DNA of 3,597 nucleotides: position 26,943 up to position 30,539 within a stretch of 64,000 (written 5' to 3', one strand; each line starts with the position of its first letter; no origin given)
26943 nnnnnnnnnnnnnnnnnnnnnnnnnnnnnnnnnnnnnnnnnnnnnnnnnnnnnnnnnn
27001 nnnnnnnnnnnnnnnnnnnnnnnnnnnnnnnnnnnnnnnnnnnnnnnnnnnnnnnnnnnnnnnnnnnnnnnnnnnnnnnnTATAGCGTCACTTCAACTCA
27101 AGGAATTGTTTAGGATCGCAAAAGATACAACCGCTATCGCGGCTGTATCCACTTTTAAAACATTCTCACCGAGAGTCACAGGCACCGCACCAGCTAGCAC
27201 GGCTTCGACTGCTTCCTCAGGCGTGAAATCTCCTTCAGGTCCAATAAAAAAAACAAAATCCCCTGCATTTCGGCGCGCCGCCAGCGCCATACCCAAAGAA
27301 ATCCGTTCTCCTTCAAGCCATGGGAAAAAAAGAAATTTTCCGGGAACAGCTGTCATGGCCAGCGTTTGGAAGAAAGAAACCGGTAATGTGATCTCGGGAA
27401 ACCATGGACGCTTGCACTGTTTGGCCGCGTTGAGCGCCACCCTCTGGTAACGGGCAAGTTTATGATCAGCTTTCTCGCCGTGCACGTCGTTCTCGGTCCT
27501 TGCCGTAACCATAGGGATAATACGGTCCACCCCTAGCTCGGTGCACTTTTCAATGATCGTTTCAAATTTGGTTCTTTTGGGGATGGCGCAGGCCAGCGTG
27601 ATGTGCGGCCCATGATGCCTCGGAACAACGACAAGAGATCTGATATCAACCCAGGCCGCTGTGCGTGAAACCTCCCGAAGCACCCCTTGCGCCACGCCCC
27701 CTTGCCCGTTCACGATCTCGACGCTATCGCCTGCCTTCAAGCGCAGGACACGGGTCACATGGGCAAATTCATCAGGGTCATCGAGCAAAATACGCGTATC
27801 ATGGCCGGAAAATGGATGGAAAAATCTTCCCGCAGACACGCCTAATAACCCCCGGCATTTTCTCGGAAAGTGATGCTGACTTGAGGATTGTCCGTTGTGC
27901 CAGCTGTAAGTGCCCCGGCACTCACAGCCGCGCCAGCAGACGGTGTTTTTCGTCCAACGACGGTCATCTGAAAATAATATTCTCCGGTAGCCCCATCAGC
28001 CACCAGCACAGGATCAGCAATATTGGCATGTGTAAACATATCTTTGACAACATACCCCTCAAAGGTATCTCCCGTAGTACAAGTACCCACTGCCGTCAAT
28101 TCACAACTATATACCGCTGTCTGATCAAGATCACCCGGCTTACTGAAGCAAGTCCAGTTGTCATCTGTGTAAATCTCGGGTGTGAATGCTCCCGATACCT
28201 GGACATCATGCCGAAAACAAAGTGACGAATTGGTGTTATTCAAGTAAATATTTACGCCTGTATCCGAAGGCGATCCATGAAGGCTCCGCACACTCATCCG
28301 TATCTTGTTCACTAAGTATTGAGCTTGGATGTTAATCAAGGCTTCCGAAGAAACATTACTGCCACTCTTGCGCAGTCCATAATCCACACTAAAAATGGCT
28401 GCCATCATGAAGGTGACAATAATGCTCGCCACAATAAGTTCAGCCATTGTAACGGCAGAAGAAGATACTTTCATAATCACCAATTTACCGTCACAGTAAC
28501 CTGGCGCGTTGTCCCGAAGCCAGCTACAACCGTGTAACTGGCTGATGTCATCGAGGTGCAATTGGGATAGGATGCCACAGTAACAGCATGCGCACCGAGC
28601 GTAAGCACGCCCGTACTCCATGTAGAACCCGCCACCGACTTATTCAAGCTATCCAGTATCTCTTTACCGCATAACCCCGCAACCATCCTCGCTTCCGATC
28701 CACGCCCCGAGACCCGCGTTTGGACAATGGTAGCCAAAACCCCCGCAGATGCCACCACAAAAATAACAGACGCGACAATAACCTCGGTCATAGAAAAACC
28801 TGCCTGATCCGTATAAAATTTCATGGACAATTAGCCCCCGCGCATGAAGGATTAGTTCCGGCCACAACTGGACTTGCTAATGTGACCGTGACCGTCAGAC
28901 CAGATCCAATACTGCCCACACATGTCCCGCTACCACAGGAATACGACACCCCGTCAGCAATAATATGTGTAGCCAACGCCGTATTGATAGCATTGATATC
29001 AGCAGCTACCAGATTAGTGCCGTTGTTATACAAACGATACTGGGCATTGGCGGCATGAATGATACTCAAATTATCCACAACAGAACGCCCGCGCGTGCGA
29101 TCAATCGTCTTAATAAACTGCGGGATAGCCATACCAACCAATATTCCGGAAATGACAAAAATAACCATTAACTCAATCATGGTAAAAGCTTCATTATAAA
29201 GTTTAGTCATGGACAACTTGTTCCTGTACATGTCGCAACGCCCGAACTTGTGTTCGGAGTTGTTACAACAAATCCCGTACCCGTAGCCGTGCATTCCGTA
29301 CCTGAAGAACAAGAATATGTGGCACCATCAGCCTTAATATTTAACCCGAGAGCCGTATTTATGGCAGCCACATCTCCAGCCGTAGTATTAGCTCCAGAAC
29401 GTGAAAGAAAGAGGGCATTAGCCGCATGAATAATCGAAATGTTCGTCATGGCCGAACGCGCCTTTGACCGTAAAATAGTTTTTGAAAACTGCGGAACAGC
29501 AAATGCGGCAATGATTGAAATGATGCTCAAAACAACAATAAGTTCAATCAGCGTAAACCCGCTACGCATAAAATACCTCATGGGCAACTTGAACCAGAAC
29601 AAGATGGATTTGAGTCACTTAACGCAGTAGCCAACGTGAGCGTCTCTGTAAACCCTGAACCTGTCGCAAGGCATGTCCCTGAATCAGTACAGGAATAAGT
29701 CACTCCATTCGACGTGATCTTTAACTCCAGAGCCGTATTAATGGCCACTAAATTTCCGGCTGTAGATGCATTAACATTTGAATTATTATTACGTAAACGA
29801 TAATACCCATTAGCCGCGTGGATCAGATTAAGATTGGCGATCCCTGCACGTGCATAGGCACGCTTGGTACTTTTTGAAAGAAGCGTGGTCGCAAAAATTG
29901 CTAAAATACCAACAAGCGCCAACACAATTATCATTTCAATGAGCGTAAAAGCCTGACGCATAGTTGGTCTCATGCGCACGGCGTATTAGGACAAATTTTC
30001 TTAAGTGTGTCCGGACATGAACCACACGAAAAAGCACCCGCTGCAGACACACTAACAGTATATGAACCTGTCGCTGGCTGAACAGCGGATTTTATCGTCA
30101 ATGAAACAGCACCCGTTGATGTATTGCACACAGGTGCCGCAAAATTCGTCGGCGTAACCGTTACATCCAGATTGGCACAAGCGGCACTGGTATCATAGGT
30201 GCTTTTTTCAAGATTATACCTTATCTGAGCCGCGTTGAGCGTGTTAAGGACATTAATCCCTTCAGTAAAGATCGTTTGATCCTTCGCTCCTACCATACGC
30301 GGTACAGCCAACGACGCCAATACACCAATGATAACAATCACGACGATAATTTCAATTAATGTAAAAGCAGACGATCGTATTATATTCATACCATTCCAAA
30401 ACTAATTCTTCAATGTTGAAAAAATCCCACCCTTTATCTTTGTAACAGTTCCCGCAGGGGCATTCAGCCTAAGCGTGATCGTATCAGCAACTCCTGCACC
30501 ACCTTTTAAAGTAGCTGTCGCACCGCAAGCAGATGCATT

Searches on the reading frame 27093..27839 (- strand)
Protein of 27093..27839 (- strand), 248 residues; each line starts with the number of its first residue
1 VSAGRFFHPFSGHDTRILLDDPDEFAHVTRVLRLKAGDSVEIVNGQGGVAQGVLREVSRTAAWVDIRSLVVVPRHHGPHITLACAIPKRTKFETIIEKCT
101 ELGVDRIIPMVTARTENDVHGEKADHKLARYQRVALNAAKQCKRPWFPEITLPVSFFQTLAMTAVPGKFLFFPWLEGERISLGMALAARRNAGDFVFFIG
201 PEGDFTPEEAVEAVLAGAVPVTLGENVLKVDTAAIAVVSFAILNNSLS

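Call 7: search_protein_families(library=pfam, proteins=[window:27093-27839:-], max_evalue=0.01)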
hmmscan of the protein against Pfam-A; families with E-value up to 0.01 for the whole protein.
window:27093-27839:- (248 aa): 2 families
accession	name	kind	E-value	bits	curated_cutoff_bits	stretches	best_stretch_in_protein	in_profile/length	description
PF04452.19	Methyltrans_RNA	-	1.5e-41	142.2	23.9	1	78-240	4-163/165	RNA methyltransferase domain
PF20260.4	PUA_4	-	2.1e-11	44.2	23.9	1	19-66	1-47/48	RNA methyltransferase PUA domain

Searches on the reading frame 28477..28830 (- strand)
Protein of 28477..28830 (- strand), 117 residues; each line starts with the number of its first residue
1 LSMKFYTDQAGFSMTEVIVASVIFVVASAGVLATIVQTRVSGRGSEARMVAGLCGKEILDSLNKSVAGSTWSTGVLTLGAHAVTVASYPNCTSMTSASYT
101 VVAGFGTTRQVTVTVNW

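Call 7: search_protein_families(library=pfam, proteins=[window:28477-28830:-], max_evalue=0.01)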
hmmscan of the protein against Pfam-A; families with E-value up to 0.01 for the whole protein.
window:28477-28830:- (117 aa): 1 family
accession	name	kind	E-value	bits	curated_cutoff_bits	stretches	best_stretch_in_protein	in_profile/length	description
PF07963.17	N_methyl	-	4.2e-05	23.4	21.2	1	8-32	3-27/27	Prokaryotic N-terminal methylation motif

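Call 27: search_protein_families(library=ncbifam, proteins=[window:28477-28830:-], max_evalue=0.01)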
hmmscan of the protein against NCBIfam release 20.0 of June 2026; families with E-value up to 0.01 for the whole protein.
window:28477-28830:- (117 aa): 2 families
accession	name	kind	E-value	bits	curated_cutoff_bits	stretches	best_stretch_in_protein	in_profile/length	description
TIGR02532.1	IV_pilin_GFxxxE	domain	0.00012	21.8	16.3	1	9-32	1-24/24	prepilin-type N-terminal cleavage/methylation domain-containing protein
TIGR02523.1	type_IV_pilV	equivalog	0.0017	18.8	52.2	1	9-66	1-60/139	type IV pilus modification protein PilV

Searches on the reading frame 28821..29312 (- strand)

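Call 7: search_protein_families(library=pfam, proteins=[window:28821-29312:-], max_evalue=0.01)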
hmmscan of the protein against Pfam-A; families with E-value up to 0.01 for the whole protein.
window:28821-29312:- (163 aa): 1 family
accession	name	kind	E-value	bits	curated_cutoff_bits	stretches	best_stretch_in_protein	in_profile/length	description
PF07963.17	N_methyl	-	0.0002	21.2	21.2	1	42-63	6-27/27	Prokaryotic N-terminal methylation motif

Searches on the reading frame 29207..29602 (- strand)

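Call 7: search_protein_families(library=pfam, proteins=[window:29207-29602:-], max_evalue=0.01)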
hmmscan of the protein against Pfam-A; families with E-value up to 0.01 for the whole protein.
window:29207-29602:- (131 aa): 1 family
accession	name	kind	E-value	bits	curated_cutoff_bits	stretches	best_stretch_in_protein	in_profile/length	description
PF07963.17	N_methyl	-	2.6e-07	30.4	21.2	1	13-35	4-26/27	Prokaryotic N-terminal methylation motif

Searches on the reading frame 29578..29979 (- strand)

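Call 7: search_protein_families(library=pfam, proteins=[window:29578-29979:-], max_evalue=0.01)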
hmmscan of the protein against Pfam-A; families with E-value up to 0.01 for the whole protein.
window:29578-29979:- (133 aa): 1 family
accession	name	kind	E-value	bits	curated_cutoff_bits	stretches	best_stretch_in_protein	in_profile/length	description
PF07963.17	N_methyl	-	3.2e-06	26.9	21.2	1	8-30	4-26/27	Prokaryotic N-terminal methylation motif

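Call 27: search_protein_families(library=ncbifam, proteins=[window:29578-29979:-], max_evalue=0.01)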
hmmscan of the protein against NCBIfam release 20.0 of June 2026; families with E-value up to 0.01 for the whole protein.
window:29578-29979:- (133 aa): 7 families
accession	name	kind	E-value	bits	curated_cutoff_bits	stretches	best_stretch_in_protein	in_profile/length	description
NF040999.1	pilin_ComGC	equivalog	3.2e-07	30.4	75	1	9-68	2-61/84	competence type IV pilus major pilin ComGC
TIGR02532.1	IV_pilin_GFxxxE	domain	6.5e-07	28.9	16.3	1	9-30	2-23/24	prepilin-type N-terminal cleavage/methylation domain-containing protein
TIGR01710.1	typeII_sec_gspG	equivalog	3.8e-06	27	88.85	1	10-66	2-58/134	type II secretion system major pseudopilin GspG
TIGR01708.2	typeII_sec_gspH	equivalog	3.4e-05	23.9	80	1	11-39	4-32/169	type II secretion system minor pseudopilin GspH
NF041013.1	T4P_ComGE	equivalog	0.00011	22.2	49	1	9-65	4-61/83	competence type IV pilus minor pilin ComGE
NF041775.1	typeIV_PilA_Myxo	equivalog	0.0003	20.8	400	1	4-57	7-59/214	type IV pilin protein PilA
NF040982.1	ComGD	equivalog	0.00089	19.7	70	1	9-41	2-34/139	competence type IV pilus minor pilin ComGD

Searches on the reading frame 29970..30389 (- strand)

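Call 7: search_protein_families(library=pfam, proteins=[window:29970-30389:-], max_evalue=0.01)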
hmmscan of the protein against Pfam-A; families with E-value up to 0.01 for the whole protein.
window:29970-30389:- (139 aa): 2 families
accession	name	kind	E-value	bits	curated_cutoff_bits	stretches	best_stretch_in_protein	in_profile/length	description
PF07963.17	N_methyl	-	8.2e-06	25.6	21.2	1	5-28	3-26/27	Prokaryotic N-terminal methylation motif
PF16734.10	Pilin_GH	-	0.0073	17.1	28.9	1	43-117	3-77/114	Type IV pilin-like G and H, putative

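Call 27: search_protein_families(library=ncbifam, proteins=[window:29970-30389:-], max_evalue=0.01)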
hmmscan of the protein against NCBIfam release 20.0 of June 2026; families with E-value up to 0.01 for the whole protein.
window:29970-30389:- (139 aa): 8 families
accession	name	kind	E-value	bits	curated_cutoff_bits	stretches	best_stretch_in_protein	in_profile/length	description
TIGR01710.1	typeII_sec_gspG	equivalog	3.2e-12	46.6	88.85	1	8-73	2-67/134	type II secretion system major pseudopilin GspG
NF041775.1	typeIV_PilA_Myxo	equivalog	3.1e-08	33.9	400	1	5-96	9-98/214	type IV pilin protein PilA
NF040999.1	pilin_ComGC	equivalog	6e-08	32.8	75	1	7-67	2-62/84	competence type IV pilus major pilin ComGC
TIGR01708.2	typeII_sec_gspH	equivalog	7.3e-07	29.3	80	1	8-55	3-51/169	type II secretion system minor pseudopilin GspH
TIGR02532.1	IV_pilin_GFxxxE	domain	4.5e-06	26.3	16.3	1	8-29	3-24/24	prepilin-type N-terminal cleavage/methylation domain-containing protein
NF007862.0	PRK10574.1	equivalog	6.8e-05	23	138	1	7-103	5-100/145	prepilin peptidase-dependent pilin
TIGR02596.1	TIGR02596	subfamily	0.00015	21.9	70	1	9-35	1-27/196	Verru_Chthon cassette protein D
NF041013.1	T4P_ComGE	equivalog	0.00025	21.1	49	1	7-64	4-62/83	competence type IV pilus minor pilin ComGE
